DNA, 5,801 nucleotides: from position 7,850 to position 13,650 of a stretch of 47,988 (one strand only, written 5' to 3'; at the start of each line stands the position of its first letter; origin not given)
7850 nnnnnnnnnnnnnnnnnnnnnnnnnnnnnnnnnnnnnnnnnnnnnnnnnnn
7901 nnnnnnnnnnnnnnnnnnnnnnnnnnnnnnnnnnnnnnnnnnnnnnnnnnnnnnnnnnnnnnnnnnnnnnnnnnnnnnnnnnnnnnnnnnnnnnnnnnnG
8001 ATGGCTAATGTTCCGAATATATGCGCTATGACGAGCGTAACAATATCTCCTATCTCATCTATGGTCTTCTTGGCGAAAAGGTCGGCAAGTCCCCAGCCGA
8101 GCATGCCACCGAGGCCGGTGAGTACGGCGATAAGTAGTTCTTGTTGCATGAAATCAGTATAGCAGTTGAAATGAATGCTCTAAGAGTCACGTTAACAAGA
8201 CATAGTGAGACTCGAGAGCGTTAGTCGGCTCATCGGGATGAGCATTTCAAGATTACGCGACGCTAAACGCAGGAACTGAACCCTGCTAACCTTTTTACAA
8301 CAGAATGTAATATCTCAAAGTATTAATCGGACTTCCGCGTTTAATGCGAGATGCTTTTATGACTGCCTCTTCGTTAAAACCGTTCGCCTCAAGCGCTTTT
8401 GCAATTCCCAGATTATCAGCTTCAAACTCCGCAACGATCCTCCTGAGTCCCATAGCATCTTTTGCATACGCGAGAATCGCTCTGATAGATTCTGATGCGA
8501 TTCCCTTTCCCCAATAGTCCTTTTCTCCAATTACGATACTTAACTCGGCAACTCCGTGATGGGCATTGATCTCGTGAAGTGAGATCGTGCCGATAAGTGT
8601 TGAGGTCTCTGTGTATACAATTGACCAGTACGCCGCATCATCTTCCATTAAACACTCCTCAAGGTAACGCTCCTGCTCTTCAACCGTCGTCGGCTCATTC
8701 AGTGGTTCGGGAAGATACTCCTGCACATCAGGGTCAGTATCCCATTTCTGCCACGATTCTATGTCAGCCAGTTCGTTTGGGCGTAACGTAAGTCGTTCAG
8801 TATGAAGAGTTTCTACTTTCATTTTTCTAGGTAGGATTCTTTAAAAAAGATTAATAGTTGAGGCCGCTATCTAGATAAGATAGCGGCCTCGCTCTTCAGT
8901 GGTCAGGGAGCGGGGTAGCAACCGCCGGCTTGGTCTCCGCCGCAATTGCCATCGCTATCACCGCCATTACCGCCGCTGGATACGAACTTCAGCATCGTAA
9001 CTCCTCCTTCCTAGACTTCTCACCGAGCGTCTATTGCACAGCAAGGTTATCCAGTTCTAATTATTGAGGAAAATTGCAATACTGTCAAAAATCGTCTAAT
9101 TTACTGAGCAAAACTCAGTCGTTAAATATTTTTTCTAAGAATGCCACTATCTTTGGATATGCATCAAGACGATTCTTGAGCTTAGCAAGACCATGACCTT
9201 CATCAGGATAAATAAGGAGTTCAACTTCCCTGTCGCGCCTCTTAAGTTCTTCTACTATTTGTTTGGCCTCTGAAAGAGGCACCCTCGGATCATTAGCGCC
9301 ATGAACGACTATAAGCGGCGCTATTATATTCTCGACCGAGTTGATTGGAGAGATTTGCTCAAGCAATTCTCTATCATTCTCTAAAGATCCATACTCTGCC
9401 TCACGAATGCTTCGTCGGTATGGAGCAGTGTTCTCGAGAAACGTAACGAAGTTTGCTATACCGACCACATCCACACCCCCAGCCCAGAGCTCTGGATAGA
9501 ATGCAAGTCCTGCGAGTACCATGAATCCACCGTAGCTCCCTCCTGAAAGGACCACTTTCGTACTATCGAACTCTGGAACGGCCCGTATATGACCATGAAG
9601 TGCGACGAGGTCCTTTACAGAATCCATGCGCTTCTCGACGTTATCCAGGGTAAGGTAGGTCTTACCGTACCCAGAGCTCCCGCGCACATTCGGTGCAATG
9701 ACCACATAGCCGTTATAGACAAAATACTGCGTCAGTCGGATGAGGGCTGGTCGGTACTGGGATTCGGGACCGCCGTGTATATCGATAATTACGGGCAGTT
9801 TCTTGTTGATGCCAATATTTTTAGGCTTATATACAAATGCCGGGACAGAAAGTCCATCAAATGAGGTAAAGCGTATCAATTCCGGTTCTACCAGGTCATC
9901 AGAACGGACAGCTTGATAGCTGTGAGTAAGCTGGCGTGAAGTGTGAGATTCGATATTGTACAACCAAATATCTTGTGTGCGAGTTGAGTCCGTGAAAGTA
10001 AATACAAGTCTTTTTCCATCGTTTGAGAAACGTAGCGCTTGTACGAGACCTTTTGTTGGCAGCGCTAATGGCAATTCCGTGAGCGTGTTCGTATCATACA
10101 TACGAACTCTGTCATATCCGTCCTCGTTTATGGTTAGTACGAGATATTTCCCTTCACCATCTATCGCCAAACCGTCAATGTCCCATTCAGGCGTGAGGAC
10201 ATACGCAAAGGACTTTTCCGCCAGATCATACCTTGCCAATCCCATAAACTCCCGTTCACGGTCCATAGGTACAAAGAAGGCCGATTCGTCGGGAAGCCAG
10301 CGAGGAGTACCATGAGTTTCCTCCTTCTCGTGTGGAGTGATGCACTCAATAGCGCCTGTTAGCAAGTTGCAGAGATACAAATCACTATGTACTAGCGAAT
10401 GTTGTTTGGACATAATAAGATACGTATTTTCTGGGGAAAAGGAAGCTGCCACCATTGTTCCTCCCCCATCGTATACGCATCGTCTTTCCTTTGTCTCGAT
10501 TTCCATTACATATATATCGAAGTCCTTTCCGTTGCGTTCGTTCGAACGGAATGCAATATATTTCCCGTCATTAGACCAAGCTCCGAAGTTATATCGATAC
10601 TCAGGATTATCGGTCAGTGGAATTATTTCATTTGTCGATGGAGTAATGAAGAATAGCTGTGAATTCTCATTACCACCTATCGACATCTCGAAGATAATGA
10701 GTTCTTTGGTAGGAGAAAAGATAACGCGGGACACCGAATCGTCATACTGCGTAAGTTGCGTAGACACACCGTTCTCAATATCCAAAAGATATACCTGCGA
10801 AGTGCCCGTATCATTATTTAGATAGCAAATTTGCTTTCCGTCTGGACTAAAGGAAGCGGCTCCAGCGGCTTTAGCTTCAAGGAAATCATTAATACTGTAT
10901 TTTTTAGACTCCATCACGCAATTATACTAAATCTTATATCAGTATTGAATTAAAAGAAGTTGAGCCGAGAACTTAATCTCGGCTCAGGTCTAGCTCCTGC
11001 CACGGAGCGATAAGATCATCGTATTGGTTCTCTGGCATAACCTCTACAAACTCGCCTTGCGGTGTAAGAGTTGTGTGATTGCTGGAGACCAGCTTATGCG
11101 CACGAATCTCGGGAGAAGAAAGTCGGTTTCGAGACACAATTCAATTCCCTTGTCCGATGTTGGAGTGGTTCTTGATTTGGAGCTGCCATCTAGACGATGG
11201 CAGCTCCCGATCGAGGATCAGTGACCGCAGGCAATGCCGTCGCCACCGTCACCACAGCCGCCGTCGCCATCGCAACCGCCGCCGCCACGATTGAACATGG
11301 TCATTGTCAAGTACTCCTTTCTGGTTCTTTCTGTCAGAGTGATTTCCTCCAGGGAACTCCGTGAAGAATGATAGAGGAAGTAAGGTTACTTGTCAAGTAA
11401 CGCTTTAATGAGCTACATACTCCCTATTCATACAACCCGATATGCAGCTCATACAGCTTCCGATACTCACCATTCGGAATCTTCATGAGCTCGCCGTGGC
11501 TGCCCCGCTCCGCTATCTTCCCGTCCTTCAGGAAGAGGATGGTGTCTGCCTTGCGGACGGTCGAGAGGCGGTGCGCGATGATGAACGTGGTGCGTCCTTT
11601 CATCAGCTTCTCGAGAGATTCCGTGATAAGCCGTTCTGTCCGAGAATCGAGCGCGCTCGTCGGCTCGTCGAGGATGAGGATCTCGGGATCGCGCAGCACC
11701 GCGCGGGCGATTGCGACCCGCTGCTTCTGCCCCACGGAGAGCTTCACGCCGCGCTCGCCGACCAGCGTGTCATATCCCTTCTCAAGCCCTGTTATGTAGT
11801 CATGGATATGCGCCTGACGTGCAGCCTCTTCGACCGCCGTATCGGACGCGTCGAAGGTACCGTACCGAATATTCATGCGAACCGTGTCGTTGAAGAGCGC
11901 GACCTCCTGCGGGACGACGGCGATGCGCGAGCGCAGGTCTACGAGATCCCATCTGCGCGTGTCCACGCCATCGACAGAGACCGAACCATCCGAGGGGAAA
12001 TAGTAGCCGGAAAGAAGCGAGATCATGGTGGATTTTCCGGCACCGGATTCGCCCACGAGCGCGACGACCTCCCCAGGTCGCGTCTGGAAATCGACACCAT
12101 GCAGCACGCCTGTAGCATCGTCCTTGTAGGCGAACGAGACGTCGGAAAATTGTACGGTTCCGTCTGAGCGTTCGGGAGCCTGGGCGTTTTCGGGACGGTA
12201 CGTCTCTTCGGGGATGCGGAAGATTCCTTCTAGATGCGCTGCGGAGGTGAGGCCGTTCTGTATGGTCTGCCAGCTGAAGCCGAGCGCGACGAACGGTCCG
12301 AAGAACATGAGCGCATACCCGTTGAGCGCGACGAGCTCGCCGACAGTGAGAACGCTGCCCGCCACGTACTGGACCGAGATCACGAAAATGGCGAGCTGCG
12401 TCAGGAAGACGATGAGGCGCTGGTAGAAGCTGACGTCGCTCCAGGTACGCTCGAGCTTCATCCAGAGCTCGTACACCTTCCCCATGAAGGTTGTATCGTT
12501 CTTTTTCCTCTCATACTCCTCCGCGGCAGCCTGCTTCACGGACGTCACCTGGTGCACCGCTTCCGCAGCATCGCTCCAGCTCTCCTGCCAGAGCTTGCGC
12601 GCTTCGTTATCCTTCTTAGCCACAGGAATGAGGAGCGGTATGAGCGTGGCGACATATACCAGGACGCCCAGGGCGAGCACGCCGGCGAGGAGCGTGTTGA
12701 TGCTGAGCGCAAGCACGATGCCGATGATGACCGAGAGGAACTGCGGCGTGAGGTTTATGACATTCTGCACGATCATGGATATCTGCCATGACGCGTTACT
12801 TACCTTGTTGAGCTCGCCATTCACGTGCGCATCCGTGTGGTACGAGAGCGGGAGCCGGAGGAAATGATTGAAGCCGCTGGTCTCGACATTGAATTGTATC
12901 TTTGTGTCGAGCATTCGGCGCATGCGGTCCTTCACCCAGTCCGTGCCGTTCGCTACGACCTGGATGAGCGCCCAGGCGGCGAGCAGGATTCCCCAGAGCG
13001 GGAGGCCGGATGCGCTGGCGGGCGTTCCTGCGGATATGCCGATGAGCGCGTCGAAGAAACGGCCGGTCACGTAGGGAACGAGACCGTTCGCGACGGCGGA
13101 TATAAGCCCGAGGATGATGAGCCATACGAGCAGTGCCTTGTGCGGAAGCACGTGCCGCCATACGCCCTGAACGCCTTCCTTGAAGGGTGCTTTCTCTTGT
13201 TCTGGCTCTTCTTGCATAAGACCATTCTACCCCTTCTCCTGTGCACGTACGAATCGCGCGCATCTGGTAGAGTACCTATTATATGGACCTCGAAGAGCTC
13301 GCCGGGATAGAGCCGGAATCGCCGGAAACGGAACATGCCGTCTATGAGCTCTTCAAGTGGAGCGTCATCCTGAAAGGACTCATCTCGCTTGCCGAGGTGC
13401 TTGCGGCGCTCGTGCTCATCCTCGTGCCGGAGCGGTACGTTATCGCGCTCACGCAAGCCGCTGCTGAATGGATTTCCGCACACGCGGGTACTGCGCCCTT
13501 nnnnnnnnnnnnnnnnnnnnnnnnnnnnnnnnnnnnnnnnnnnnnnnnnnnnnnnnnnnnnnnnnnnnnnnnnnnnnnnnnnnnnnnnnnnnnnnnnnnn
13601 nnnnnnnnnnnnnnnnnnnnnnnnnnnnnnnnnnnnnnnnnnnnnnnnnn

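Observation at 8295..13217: Candidate peptide-processing locus: ABC exporter, mini-gene A, S9 peptidase, mini-gene B and GNAT, all co-directional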

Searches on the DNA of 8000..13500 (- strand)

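Call 15: search_rna_families(source=window, start=8000, end=13500, threshold=evalue, max_evalue=1)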
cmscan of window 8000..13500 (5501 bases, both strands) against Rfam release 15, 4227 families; matches with E-value up to 1: 0.
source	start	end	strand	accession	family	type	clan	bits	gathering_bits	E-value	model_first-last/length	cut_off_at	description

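Call 82: search_rna_families(source=L026, start=3740, end=4300, threshold=evalue, max_evalue=10, show_alignments=2)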
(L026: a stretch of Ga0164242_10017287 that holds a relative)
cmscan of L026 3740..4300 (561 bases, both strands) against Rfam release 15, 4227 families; matches with E-value up to 10: 17.
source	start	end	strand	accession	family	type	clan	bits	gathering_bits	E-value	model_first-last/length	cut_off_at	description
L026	4087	4155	+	RF01684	mascRNA-menRNA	Gene;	-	23.3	42.5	0.024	1-56/56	no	MALAT1-associated small cytoplasmic RNA/MEN beta RNA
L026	4087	4156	+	RF00005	tRNA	Gene; tRNA;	CL00001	23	29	0.024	1-71/71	no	tRNA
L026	3918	3998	+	RF02891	AgrB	Gene; antisense;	-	22.7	40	0.19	1-84/84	no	ArsR-gov region gene B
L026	4151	4263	+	RF00506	Thr_leader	Cis-reg; leader;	-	20.1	55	0.25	1-118/118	no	Threonine operon leader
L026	4109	4262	+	RF01859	Phe_leader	Cis-reg; leader;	-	18.6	55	1.7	1-125/125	no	Phenylalanine leader peptide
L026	4087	4157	-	RF04354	Plastid-ycf2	Cis-reg;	-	18.5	65.7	0.43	1-75/75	no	Plastid-ycf2 5UTR RNA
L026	3893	3997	+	RF00106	RNAI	Gene; antisense;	-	18.5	47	0.56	1-102/102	no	RNAI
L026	3825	3893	+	RF01852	tRNA-Sec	Gene; tRNA;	CL00001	17.9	47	0.84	1-91/91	no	Selenocysteine transfer RNA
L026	4186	4257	+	RF00624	P9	Gene;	-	17.6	43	0.29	1-74/74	no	Pseudomonas sRNA P9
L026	4174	4265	+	RF01772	rnk_pseudo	Cis-reg; leader;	-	17.1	55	2.8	1-108/108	no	Pseudomonas rnk leader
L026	4132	4148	-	RF04351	Plastid-psbl-rps4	Cis-reg;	-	16.9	68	0.93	9-25/53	no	Plastid-psbl-rps4 3UTR RNA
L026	4234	4298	-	RF00624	P9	Gene;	-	15.4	43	1.1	1-74/74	no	Pseudomonas sRNA P9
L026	4223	4269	+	RF04148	MIR844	Gene; miRNA;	-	14.8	70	5.2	1-114/114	no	MIR844 microRNA precursor family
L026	4189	4261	+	RF00106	RNAI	Gene; antisense;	-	13.9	47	6.3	1-102/102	no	RNAI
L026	3968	3997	+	RF04120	MIR5998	Gene; miRNA;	-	11.8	180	9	1-173/173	no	MIR5998 microRNA precursor family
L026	3968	3997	-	RF04120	MIR5998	Gene; miRNA;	-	11.7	180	9.8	1-173/173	no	MIR5998 microRNA precursor family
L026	4178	4259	+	RF01394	isrK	Gene; sRNA;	-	11.3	50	8.5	1-77/77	no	isrK Hfq binding RNA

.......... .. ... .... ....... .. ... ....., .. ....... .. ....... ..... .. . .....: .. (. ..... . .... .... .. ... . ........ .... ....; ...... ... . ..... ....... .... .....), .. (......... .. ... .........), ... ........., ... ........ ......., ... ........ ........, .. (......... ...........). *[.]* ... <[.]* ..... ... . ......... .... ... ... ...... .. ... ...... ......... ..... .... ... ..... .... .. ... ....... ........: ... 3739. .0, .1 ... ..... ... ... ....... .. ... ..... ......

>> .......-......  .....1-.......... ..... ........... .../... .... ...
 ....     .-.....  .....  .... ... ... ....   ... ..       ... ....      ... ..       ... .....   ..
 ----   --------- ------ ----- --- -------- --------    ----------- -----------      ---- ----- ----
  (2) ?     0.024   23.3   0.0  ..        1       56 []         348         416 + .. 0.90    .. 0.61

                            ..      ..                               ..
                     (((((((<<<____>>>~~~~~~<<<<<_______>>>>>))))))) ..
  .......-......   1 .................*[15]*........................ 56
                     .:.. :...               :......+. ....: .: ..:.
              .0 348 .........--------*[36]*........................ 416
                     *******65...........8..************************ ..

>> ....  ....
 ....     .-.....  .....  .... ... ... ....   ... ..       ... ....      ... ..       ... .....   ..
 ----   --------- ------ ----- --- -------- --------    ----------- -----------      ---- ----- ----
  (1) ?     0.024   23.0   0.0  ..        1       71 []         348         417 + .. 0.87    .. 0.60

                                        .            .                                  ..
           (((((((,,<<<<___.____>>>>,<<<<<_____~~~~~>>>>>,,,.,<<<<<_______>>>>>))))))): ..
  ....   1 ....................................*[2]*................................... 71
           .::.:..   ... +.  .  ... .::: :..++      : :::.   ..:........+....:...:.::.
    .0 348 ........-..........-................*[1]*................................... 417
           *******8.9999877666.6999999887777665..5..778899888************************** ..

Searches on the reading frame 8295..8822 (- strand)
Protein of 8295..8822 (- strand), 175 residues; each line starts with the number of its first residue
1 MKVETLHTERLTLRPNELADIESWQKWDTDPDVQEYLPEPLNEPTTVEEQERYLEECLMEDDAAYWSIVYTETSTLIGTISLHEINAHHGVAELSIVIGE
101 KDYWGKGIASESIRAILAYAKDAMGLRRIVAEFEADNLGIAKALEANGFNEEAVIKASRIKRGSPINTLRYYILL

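Call 5: search_protein_families(library=pfam, proteins=[window:8295-8822:-])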
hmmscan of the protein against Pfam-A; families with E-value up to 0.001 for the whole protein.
window:8295-8822:- (175 aa): 4 families
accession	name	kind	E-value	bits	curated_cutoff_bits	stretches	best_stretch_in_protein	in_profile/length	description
PF13302.13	Acetyltransf_3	-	2.2e-30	106.6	25.4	1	10-150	1-138/138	Acetyltransferase (GNAT) domain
PF00583.31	Acetyltransf_1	-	4.7e-13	49.9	20.7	1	39-149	10-116/116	Acetyltransferase (GNAT) family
PF13420.13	Acetyltransf_4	-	6.9e-11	42.8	24.3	1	17-166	5-151/155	Acetyltransferase (GNAT) domain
PF13523.12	Acetyltransf_8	-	2.5e-10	40.6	27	1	19-155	4-143/145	Acetyltransferase (GNAT) domain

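Call 10: find_encoding_contigs(protein=window:8295-8822:-, flank=3000, max_places=4)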
Protein window:8295-8822:- (175 aa): no gene with exactly this product is on record in the collection.

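Call 14: search_protein_families(library=ncbifam, proteins=[window:8295-8822:-], max_evalue=10)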
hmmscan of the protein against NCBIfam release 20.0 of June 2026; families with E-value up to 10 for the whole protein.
window:8295-8822:- (175 aa): 17 families
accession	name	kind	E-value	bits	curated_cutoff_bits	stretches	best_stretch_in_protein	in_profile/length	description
NF040702.1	ileS_w_GNAT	exception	2.1e-10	38.9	1999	1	4-147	280-415/1100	isoleucine--tRNA ligase, N-acetyltransferase domain-containing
TIGR03585.1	PseH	equivalog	1e-07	32.2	93.1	1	27-166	17-150/156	UDP-4-amino-4,6-dideoxy-N-acetyl-beta-L-altrosamine N-acetyltransferase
NF000483.1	BlmB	exception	1.8e-07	30.8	625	1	6-155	12-155/301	bleomycin family antibiotic N-acetyltransferase BlmB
NF011709.0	PRK15130.1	equivalog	5.8e-07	29.5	218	1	8-170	4-161/186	spermidine N1-acetyltransferase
NF007539.0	PRK10151.1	equivalog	1.7e-06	27.8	184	1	52-158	53-159/179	50S ribosomal protein L7/L12-serine acetyltransferase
NF040503.1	resist_ArsN1a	equivalog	4.3e-06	26.6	170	1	49-157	32-141/159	arsinothricin resistance N-acetyltransferase ArsN1 family A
NF000016.1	AAC_6p_Im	exception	4.6e-06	26.9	350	1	7-150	3-153/178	aminoglycoside N-acetyltransferase AAC(6')-Im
NF000485.1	TlmB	exception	9.7e-06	25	625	1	29-138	27-130/292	bleomycin family antibiotic N-acetyltransferase TlmB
NF033151.0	AAC_6p_A10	exception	2.2e-05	24.5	400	1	26-158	23-161/178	AAC(6')-I family aminoglycoside 6'-N-acetyltransferase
NF008072.0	PRK10809.1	equivalog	0.00045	20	190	1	44-156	56-168/194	ribosomal protein S5-alanine N-acetyltransferase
NF033693.0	AAC_6p_Ie_fam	exception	0.00073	19.7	340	1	83-149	87-153/179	AAC(6')-Ie family aminoglycoside N-acetyltransferase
NF000431.1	AAC_6p_Ian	exception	0.00097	18.7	400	1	90-163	92-165/190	aminoglycoside N-acetyltransferase AAC(6')-Ian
NF000225.3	AAC_6p_Strep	exception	0.0066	16.4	250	1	72-157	47-132/156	aminoglycoside 6'-N-acetyltransferase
NF000507.1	AAC_6p_Ie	exception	0.0072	16.3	450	1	89-150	93-154/201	aminoglycoside N-acetyltransferase AAC(6')-Ie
TIGR04431.1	N6_acetyl_AAC6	equivalog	0.068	12.8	260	1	7-157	4-162/184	AacA4 family aminoglycoside N(6')-acetyltransferase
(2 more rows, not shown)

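Call 95: search_protein_families(library=padloc, proteins=[window:8295-8822:-], max_evalue=0.01)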
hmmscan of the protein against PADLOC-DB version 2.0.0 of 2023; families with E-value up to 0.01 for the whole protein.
window:8295-8822:- (175 aa): 0 families

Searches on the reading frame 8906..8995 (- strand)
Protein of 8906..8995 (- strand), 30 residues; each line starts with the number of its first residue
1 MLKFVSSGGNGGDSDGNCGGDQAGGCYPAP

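Call 14: search_protein_families(library=ncbifam, proteins=[window:8906-8995:-], max_evalue=10)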
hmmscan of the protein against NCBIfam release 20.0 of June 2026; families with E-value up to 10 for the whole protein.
seq(30 aa): 0 families

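Call 66: search_protein_families(library=pfam, proteins=[window:8906-8995:-], max_evalue=10)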
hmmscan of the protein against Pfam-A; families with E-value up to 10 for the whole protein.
seq(30 aa): 0 families
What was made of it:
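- There is no Pfam hit to any metal- or Ca-binding motif (call 66).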

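Call 95: search_protein_families(library=padloc, proteins=[window:8906-8995:-], max_evalue=0.01)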
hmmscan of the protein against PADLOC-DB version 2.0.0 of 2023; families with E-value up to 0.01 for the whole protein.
seq(30 aa): 0 families

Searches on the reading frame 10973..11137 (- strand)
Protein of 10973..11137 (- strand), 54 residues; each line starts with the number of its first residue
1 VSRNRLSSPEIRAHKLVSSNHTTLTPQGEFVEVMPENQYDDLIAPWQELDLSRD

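Call 14: search_protein_families(library=ncbifam, proteins=[window:10973-11137:-], max_evalue=10)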
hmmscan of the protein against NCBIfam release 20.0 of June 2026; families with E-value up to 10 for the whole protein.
window:10973-11137:- (54 aa): 0 families

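Call 42: find_homologous_proteins(query=window:10973-11137:-, max_evalue=1)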
Query window:10973-11137:-: no candidate shares three 5-residue words with the query. No homologue found.
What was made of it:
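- Tried and rejected: orf54 protein search: no candidate (call 42).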

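Call 66: search_protein_families(library=pfam, proteins=[window:10973-11137:-], max_evalue=10)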
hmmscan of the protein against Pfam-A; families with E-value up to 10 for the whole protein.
window:10973-11137:- (54 aa): 0 families

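Call 95: search_protein_families(library=padloc, proteins=[window:10976-11137:-], max_evalue=0.01)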
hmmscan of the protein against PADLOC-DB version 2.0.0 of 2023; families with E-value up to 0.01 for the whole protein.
window:10976-11137:- (54 aa): 0 families

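Call 97: predict_structure(protein=window:10976-11137:-)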
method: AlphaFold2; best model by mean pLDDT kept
length: 54 residues; sequences in the alignment: 1
mean_pLDDT: 62.7   pTM: 0.27
mean pLDDT of the five models: 62.7, 61.9, 61.4, 58.4, 56.5
residues with pLDDT >= 90: 6; 70-90: 9; 50-70: 25; < 50: 14
segments of 3 or more residues with pLDDT < 50: 45-47
pLDDT, mean of each block of 10 residues (from residue 1): 53 58 90 68 50 51
secondary structure, 60 per line:
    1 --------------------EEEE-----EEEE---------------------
elements in order: E21-24 E30-33
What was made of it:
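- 10973..11137 (-): orf54, a second conserved small protein (54 aa) with motif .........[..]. AlphaFold predicts a single beta-hairpin at residues 21-33 and disorder elsewhere (call 97).
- Tried and rejected: AlphaFold of orf54 alone: low confidence except for one hairpin (call 97), so no fold search was run.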
